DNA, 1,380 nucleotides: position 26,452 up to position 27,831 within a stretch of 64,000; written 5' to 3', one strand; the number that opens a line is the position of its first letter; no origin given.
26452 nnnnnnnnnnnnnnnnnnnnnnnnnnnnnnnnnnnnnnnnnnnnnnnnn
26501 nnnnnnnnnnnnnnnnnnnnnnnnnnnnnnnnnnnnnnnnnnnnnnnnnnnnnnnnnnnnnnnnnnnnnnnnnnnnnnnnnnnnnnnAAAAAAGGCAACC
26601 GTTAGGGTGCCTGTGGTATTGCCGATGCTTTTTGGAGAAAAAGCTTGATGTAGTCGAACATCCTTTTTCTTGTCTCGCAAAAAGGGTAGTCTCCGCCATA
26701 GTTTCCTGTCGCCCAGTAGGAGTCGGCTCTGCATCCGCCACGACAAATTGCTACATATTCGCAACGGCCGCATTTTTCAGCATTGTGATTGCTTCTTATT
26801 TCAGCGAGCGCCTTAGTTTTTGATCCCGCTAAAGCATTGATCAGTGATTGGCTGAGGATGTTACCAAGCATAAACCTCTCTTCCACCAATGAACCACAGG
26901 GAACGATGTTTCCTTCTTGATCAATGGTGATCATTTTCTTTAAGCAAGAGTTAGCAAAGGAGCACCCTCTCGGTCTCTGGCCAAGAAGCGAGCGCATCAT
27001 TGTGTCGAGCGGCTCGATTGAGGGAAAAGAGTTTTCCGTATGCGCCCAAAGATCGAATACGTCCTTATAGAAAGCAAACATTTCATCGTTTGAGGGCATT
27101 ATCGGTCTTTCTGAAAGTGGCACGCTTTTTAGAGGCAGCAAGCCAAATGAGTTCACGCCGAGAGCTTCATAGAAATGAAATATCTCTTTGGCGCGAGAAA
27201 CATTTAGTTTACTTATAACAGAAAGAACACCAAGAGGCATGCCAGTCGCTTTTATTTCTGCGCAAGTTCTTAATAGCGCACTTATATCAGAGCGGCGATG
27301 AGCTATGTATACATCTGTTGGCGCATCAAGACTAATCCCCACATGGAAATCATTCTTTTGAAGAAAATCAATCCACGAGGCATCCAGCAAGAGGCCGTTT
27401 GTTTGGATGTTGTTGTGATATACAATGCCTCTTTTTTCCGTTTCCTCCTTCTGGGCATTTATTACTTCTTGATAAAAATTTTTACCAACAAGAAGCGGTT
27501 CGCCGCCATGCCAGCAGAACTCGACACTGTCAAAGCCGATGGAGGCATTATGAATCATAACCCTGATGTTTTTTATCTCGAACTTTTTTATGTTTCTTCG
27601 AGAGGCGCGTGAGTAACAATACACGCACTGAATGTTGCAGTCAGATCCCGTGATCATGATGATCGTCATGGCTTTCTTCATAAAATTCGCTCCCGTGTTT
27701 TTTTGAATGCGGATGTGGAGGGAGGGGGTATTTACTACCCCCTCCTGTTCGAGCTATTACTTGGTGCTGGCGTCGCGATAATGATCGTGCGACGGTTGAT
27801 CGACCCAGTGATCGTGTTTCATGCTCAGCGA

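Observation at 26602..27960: Module B: 60-aa His/Trp/Tyr-rich peptide + attenuator hairpin + rSAM-SPASM (possible cyclophane/streptide-like chemistry)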

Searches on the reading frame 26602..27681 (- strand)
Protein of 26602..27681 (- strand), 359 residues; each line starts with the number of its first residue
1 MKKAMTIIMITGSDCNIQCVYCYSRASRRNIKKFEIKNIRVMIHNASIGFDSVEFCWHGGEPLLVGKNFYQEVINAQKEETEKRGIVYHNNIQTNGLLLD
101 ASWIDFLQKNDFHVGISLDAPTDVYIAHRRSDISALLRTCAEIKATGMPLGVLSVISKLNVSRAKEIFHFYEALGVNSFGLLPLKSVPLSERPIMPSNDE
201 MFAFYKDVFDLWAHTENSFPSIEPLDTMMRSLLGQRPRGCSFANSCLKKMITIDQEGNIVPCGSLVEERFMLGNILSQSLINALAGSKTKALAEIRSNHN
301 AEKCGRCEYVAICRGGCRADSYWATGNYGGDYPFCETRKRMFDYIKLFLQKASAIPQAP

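Call 5: search_protein_families(library=pfam, proteins=[window:26602-27681:-], max_evalue=0.01)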
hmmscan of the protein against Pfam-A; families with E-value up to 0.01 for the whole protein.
window:26602-27681:- (359 aa): 3 families
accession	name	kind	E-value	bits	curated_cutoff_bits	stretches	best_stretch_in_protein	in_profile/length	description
PF04055.27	Radical_SAM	-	3.1e-15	57.2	29.5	1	10-170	2-165/166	Radical SAM superfamily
PF13186.11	SPASM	-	6.9e-07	29.9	21.5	1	247-308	4-67/67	Iron-sulfur cluster-binding domain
PF13353.11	Fer4_12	-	0.00043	21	22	1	11-114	11-113/137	4Fe-4S single cluster domain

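Call 6: search_protein_families(library=ncbifam, proteins=[window:26602-27681:-], max_evalue=0.01)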
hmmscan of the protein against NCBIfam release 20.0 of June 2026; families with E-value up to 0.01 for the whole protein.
window:26602-27681:- (359 aa): 70 families (the best 25 are shown)
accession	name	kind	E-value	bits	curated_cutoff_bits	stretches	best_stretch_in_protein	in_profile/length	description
TIGR03942.1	sulfatase_rSAM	equivalog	2.6e-61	207.7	349.45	1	9-351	5-359/363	anaerobic sulfatase maturase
NF041298.1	rSAM_mat_DynA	equivalog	7.2e-60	202.8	450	1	14-350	10-354/356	dynobactin maturation radical SAM/SPASM protein DynA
NF010321.0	PRK13758.1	equivalog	2.1e-43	148.9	441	1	4-344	4-357/370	anaerobic sulfatase-maturase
TIGR04261.1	rSAM_GlyRichRpt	subfamily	2.9e-39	135.1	310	1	12-329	4-339/363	cyclophane-forming radical SAM/SPASM peptide maturase GrrM/OscB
NF041300.1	rSAM_mat_DarW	exception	3.6e-39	134.8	650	1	4-327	40-376/415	radical SAM/SPASM peptide maturase DarW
NF041718.1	rSAM_phane_AMC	equivalog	1.5e-37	129.5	425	1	4-336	5-347/362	cyclophane-forming radical SAM peptide maturase AmcB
NF010308.0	PRK13745.1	equivalog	7.8e-37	127.2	484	2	8-180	17-199/412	anaerobic sulfatase-maturation protein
TIGR04083.1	rSAM_pep_methan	hypoth_equivalog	1.6e-34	119.5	300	1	7-347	2-341/376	TIGR04083 family peptide-modifying radical SAM enzyme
NF038005.1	rSAM_mat_DarE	equivalog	1.8e-33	115.9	650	1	5-320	74-403/432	darobactin maturation radical SAM/SPASM protein DarE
NF041707.1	rSAM_YhhB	equivalog_domain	5e-32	111.2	445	1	6-351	3-367/369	cyclophane-forming radical SAM/SPASM peptide maturase YhhB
NF047865.1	rSAM_PapB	equivalog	4.3e-27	95.2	340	1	7-327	5-326/330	PapB family radical SAM/SPASM ranthipeptide maturase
TIGR03978.1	rSAM_paired_1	equivalog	1.4e-21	76.8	370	1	8-351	86-453/466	His-Xaa-Ser system radical SAM maturase HxsB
TIGR04269.1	SAM_SPASM_FxsB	subfamily_domain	2.2e-21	76.3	370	1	11-345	8-361/363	FxsB family cyclophane-forming radical SAM/SPASM peptide maturase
TIGR04163.1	rSAM_cobopep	equivalog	1.5e-20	73.4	375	1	11-342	70-412/428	peptide-modifying radical SAM enzyme CbpB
TIGR04303.1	GeoRSP_rSAM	equivalog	1.1e-19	71.2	400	1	2-335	2-324/325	GeoRSP system radical SAM/SPASM protein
TIGR04085.1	rSAM_more_4Fe4S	domain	1.2e-15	57.7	27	1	249-335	5-93/93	SPASM domain-containing protein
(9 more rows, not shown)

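Call 7: find_homologous_proteins(query=window:26602-27681:-, max_evalue=1e-10)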
Query window:26602-27681:- (359 aa): 60 proteins with E <= 1e-10 among 1911 candidates.
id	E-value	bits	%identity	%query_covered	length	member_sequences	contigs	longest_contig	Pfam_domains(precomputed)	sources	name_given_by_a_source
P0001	4.8e-214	728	85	100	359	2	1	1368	PF13186.12,PF04055.28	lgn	-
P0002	1.7e-212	723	84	100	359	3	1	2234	PF13186.12,PF04055.28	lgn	-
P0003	1.3e-207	707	83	100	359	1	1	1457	PF13186.12,PF04055.28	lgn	-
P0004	4.4e-153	528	62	96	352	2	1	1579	PF13186.12,PF04055.28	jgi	-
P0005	5.0e-145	501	58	96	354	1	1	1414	PF13186.12,PF04055.28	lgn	-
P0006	1.3e-141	490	58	96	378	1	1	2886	PF13186.12,PF04055.28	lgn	-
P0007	1.2e-134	467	57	98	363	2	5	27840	PF13186.12,PF04055.28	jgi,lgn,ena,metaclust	jgi:uncharacterized protein|metaclust:\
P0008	1.7e-128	447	52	98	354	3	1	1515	PF13186.12,PF04055.28,PF13353.12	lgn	-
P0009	2.1e-128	446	53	95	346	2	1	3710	PF13186.12,PF04055.28,PF13353.12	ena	-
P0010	1.5e-126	440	53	98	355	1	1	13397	PF13186.12,PF04055.28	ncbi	ncbi:MAG: radical SAM protein [Candidatus Jorgensenbacteria bacterium]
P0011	2.9e-126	439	53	97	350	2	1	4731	PF13186.12,PF04055.28,PF13353.12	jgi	jgi:uncharacterized protein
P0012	6.5e-124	432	53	96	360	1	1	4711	PF13186.12,PF04055.28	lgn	-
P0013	2.9e-120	420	50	96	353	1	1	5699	PF13186.12,PF04055.28,PF13353.12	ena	-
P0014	4.7e-120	419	51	94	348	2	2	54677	PF13186.12,PF04055.28,PF13353.12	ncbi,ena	-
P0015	2.2e-117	410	47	97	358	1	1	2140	PF13186.12,PF04055.28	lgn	-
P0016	3.2e-117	410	50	96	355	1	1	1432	PF13186.12,PF04055.28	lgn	-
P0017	4.7e-115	403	51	94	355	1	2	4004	PF13186.12,PF04055.28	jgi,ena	-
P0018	1.2e-112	395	48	98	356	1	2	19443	PF13186.12,PF04055.28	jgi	-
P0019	3.4e-111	390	47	99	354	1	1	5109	PF13186.12,PF04055.28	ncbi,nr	ncbi:MAG: radical SAM protein [Candidatus Pacebacteria bacterium]|nr:radical SAM protein [Candidatus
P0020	3.4e-111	390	47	97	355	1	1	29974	PF13186.12,PF04055.28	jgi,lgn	jgi:uncharacterized protein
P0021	1.6e-110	388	49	98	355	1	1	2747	PF13186.12,PF04055.28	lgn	-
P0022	1.9e-110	387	48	96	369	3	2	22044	PF13186.12,PF04055.28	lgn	-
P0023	7.6e-110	385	47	97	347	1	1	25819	PF13186.12,PF04055.28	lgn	-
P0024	5.8e-109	383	48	96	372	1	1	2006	PF13186.12,PF04055.28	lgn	-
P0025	3.1e-108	380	48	96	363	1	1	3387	PF13186.12,PF04055.28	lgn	-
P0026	1.8e-107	378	46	96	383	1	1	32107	PF13186.12,PF04055.28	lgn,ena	-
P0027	2.2e-107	377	47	96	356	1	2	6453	PF13186.12,PF04055.28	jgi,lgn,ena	jgi:uncharacterized protein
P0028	9.5e-107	375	47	97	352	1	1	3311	PF13186.12,PF04055.28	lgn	-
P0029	4.6e-106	373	44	97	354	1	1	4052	PF13186.12,PF04055.28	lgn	-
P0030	2.2e-105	371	50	93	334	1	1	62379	PF13186.12,PF04055.28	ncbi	-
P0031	3.9e-105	370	46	97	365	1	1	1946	PF13186.12,PF04055.28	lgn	-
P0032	1.4e-104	368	46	98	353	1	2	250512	PF13186.12,PF04055.28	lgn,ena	-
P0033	6.4e-102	359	44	98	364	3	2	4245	PF13186.12,PF04055.28,PF13353.12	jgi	jgi:uncharacterized protein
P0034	1.6e-101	358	46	96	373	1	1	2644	PF13186.12,PF04055.28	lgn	-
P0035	5.7e-101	356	45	96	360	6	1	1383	PF13186.12,PF04055.28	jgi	jgi:uncharacterized protein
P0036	1.3e-100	355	43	98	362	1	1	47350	PF13186.12,PF04055.28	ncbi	ncbi:MAG: radical SAM protein [Patescibacteria group bacterium]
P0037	2.8e-100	354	47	96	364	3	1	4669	PF13186.12,PF04055.28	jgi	-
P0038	1.2e-99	352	48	89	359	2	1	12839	PF13186.12,PF04055.28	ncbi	ncbi:MAG: radical SAM protein [Bacteroidota bacterium]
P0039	2.9e-99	351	44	97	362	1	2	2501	PF13186.12,PF04055.28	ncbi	-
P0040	1.5e-98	348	46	96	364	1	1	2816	PF13186.12,PF04055.28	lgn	-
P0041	2.8e-98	347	46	97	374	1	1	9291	PF13186.12,PF04055.28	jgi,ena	-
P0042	5.0e-98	347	44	99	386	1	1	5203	PF13186.12,PF04055.28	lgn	-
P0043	2.1e-97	345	48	87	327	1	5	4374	PF13186.12,PF04055.28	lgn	-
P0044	2.4e-96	341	57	74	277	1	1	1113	PF04055.28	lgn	-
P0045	7.8e-93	329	46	88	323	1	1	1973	PF13186.12,PF04055.28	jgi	jgi:uncharacterized protein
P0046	1.6e-92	328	42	96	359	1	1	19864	PF13186.12,PF04055.28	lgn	-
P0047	1.7e-87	312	42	96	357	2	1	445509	PF13186.12,PF04055.28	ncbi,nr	ncbi:MAG: radical SAM protein [Ignavibacteriae bacterium]|nr:radical SAM protein [Ignavibacteriota b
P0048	2.3e-85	305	60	60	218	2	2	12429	PF13186.12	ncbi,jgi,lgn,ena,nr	ncbi:radical SAM protein [bacterium]|nr:MAG: radical SAM protein [bacterium]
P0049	3.6e-40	156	31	87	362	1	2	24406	PF13186.12,PF04055.28,PF13353.12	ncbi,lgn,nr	ncbi:MAG: SPASM domain-containing protein [Bacilli bacterium]|nr:SPASM domain-containing protein [Ba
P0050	6.8e-30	122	30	74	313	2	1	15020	PF13186.12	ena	-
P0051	1.5e-28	118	28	93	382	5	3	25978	PF13186.12,PF04055.28,PF13353.12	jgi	-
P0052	1.1e-27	115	26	96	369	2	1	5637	PF13186.12,PF04055.28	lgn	-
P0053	1.7e-22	98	29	95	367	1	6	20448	PF04055.28,PF13353.12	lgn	-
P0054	1.7e-21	95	27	95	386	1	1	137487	PF04055.28,PF13353.12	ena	-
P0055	1.7e-19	88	30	74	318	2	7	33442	PF04055.28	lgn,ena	-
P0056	1.8e-19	88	27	86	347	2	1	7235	PF04055.28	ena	-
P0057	1.2e-17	82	26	96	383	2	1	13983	PF04055.28,PF13353.12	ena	-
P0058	6.6e-16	76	28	65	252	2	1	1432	PF04055.28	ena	-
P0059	1.8e-14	72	25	94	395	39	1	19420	PF04055.28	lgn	-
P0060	6.9e-14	70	24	91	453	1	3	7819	PF13186.12,PF04055.28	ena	-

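Call 8: find_related_loci(query=window:26602-27681:-, collection=genome_contigs, flank=6000)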
Query window:26602-27681:- (359 aa) in genome_contigs; peptide patterns used: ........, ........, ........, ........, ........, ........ (x = any residue, [..] = any of these).
85 stretches matched a pattern, but none encodes a relative of the query by tblastn (E <= 1e-3).

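Call 9: find_encoding_contigs(protein=P0007, flank=5000, max_places=3)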
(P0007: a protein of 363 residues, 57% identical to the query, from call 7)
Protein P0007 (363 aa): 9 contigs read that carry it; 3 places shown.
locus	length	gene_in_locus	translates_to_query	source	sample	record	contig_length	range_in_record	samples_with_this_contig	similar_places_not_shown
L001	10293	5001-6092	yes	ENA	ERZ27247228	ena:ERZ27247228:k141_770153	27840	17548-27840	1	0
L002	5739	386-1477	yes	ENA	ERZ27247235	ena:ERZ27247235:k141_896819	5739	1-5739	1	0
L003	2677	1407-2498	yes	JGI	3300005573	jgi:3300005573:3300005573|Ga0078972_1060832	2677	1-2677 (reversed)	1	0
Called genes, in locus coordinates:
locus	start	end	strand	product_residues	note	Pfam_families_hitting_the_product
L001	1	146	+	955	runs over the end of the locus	PF00133:tRNA-synt_1, PF01406:tRNA-synt_1e (faint), PF09334:tRNA-synt_1g, PF08264:Anticodon_1, PF19302:DUF5915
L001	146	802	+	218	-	PF01509:TruB_N, PF16198:TruB_C_2 (weak)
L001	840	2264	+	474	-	PF01406:tRNA-synt_1e, PF01921:tRNA-synt_1f (faint), PF09334:tRNA-synt_1g (weak)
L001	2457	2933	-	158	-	PF13431:TPR_17 (faint), PF00515:TPR_1 (weak), PF07719:TPR_2 (weak), PF13432:TPR_16 (faint), PF13181:TPR_8 (faint), PF13424:TPR_12 (faint), PF13428:TPR_14 (faint), PF13176:TPR_7 (faint), +3 more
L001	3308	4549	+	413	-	-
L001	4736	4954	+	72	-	-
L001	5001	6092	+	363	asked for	PF04055:Radical_SAM, PF13186:SPASM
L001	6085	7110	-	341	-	-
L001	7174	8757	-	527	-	-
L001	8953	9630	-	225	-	PF01797:Y1_Tnp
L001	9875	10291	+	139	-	?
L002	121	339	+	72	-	-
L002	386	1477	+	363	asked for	PF04055:Radical_SAM, PF13186:SPASM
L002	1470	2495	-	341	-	-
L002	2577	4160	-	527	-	-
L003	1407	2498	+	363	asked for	PF04055:Radical_SAM, PF13186:SPASM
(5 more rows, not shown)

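Call 10: find_encoding_contigs(protein=P0010, flank=5000, max_places=2)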
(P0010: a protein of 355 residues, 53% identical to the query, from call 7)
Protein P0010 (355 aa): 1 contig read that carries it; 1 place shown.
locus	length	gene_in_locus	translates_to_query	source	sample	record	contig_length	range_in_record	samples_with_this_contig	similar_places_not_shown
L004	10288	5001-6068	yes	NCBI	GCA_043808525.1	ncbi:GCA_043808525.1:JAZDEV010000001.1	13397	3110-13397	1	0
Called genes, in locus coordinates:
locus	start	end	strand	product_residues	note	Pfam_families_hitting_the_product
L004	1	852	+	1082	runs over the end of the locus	-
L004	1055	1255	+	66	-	-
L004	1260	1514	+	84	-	-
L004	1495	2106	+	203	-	-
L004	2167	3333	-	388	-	PF00579:tRNA-synt_1b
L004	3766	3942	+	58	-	-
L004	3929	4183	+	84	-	-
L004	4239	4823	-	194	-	PF00574:CLP_protease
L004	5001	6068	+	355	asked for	PF04055:Radical_SAM, PF13186:SPASM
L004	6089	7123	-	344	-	-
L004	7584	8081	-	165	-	-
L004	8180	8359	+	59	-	-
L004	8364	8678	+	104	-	-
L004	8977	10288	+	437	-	?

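Call 11: find_encoding_contigs(protein=P0014, flank=5000, max_places=2)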
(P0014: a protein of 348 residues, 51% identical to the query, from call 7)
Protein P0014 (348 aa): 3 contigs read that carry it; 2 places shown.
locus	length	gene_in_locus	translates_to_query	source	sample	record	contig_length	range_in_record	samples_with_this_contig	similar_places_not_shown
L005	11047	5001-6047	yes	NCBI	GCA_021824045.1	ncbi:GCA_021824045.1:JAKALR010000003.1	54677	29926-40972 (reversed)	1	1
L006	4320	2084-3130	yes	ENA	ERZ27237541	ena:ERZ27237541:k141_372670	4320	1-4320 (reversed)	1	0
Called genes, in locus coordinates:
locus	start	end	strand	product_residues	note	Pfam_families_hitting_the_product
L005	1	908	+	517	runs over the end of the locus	PF14870:PSII_BNR (faint), PF25852:DUF6242_C (faint), PF13088:BNR_2 (faint), PF02012:BNR (faint), PF15902:Sortilin-Vps10, PF18962:Por_Secre_tail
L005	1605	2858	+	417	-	PF04055:Radical_SAM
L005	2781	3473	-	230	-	PF00300:His_Phos_1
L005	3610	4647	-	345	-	-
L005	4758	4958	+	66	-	-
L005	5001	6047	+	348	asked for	PF04055:Radical_SAM, PF13353:Fer4_12 (faint), PF13186:SPASM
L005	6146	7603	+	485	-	-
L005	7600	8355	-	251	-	PF18912:DZR_2 (weak), PF00156:Pribosyltran (weak)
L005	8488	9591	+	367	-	PF11104:PilM_2, PF14450:FtsA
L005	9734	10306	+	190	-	-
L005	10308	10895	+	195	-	-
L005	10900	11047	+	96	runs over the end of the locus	-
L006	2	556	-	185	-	?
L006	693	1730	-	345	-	-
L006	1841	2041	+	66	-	-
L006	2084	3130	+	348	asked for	PF04055:Radical_SAM, PF13353:Fer4_12 (faint), PF13186:SPASM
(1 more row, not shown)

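Call 17: find_related_loci(query=A1, collection=genome_contigs, flank=5000)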
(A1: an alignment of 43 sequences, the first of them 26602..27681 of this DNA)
Query A1 (359 aa) in genome_contigs; peptide patterns used: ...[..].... (x = any residue, [..] = any of these).
432 stretches matched a pattern; 414 encode a relative of the query (tblastn E <= 1e-3); the best 80 are kept; 80 distinct loci.
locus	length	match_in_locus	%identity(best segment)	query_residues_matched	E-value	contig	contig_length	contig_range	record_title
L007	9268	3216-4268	48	1-346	5e-115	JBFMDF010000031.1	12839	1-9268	MAG: Bacteroidota bacterium isolate MAG212 MAG212_31, whole genome shotgun sequence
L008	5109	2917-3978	46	1-355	8e-116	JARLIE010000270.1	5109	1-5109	MAG: Candidatus Paceibacterota bacterium isolate MAG_CO249 MetaCoAG_Bin_249_Oxic_k141_2140259, whole genome shotgun sequ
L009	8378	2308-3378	43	1-351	7e-107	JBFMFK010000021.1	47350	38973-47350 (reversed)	MAG: Patescibacteria group bacterium isolate MAG269 MAG269_21, whole genome shotgun sequence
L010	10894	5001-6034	49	2-346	1e-102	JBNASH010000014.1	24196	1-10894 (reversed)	MAG: Minisyncoccia bacterium isolate Kamch4336-1-MF-11 bin11_SPAdes_re-assembly_contigs.fa-14, whole genome shotgun sequ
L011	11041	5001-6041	42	1-345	1e-94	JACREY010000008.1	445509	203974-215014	MAG: Ignavibacteriae bacterium isolate NC_groundwater_1711_Pr3_B-0.1um_37_88 SR-2_scaffold_141_702115, whole genome shot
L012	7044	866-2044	27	2-359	1e-50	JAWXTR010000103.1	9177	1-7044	MAG: Rikenellaceae bacterium isolate FM_28_G117_IV NODE_3973_length_9178_cov_3.733024, whole genome shotgun sequence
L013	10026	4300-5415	28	6-355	9e-49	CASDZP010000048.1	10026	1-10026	uncultured Alistipes sp. isolate B2_L1_360360_idba_bin.123 genome assembly, contig: B2_L1_360360_idba_bin.123.fa_scaffol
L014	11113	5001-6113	27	6-350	1e-48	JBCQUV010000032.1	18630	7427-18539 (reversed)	MAG: Rikenellaceae bacterium isolate MAG349 NODE_1452_length_18631_cov_0.516045, whole genome shotgun sequence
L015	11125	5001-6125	29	6-355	3e-48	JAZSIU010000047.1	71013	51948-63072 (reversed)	MAG: Bacteroidaceae bacterium isolate T1900044569_TS20190035.MAGScoT_cleanbin_000006 SGB_424_k141_2780445, whole genome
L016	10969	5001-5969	31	6-317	6e-48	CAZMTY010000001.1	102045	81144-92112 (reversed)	MAG TPA_asm: uncultured Muribaculaceae bacterium isolate SRP141132_co2_287 genome assembly, contig: NODE_21_length_10204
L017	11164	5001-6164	27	6-359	2e-47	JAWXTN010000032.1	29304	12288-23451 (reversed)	MAG: Rikenellaceae bacterium isolate FM_24_G117_V NODE_800_length_29305_cov_10.018435, whole genome shotgun sequence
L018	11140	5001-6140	28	6-351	1e-47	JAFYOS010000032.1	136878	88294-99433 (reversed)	MAG: Bacteroidaceae bacterium isolate RGIG7283 Water_buffalos_Cecum-4__c727909, whole genome shotgun sequence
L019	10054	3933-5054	29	5-351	3e-47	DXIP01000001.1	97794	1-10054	MAG TPA_asm: Candidatus Alistipes excrementigallinarum isolate CHK106-249 CHK106__C6004_L97794_SAMEA104467357, whole gen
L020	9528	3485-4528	30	6-344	3e-47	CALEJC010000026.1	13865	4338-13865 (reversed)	MAG TPA_asm: uncultured Bacteroidales bacterium isolate SRR6425771_bin.112_CONCOCT_v1.1_MAG genome assembly, contig: ERZ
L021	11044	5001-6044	30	6-344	4e-47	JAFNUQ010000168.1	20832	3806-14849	MAG: Bacteroidales bacterium isolate RGIG138 Dairy_cattle_Cecum-2__c887038, whole genome shotgun sequence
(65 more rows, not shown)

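Call 18: find_related_loci(query=A1, collection=metagenome_contigs, flank=4000)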
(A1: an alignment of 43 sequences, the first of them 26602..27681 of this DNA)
Query A1 (359 aa) in metagenome_contigs; peptide patterns used: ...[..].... (x = any residue, [..] = any of these).
491 stretches matched a pattern; 471 encode a relative of the query (tblastn E <= 1e-3); the best 80 are kept; 80 distinct loci.
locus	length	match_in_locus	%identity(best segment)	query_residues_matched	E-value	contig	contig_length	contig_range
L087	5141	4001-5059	62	1-353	3e-163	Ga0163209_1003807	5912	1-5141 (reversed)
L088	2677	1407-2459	57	1-351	2e-147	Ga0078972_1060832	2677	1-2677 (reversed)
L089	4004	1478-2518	50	1-346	3e-125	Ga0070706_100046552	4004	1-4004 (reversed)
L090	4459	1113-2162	47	1-351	7e-117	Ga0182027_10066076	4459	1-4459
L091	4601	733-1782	46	1-345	5e-108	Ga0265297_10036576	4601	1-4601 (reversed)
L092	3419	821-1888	45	1-351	4e-109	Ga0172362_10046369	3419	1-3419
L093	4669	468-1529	47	1-346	3e-106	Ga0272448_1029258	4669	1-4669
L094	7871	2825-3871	46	4-346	9e-105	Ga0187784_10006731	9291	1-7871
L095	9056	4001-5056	43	1-346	5e-102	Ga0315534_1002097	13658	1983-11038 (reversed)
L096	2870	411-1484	42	1-352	2e-99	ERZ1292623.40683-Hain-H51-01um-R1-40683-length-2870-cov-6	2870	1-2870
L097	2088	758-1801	43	1-346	2e-97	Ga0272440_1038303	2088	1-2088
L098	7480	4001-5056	47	1-346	8e-109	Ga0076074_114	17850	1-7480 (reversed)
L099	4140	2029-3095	43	1-351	7e-89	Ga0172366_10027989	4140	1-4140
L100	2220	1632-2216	45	7-201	7e-59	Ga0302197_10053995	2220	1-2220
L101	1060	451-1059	46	1-200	1e-61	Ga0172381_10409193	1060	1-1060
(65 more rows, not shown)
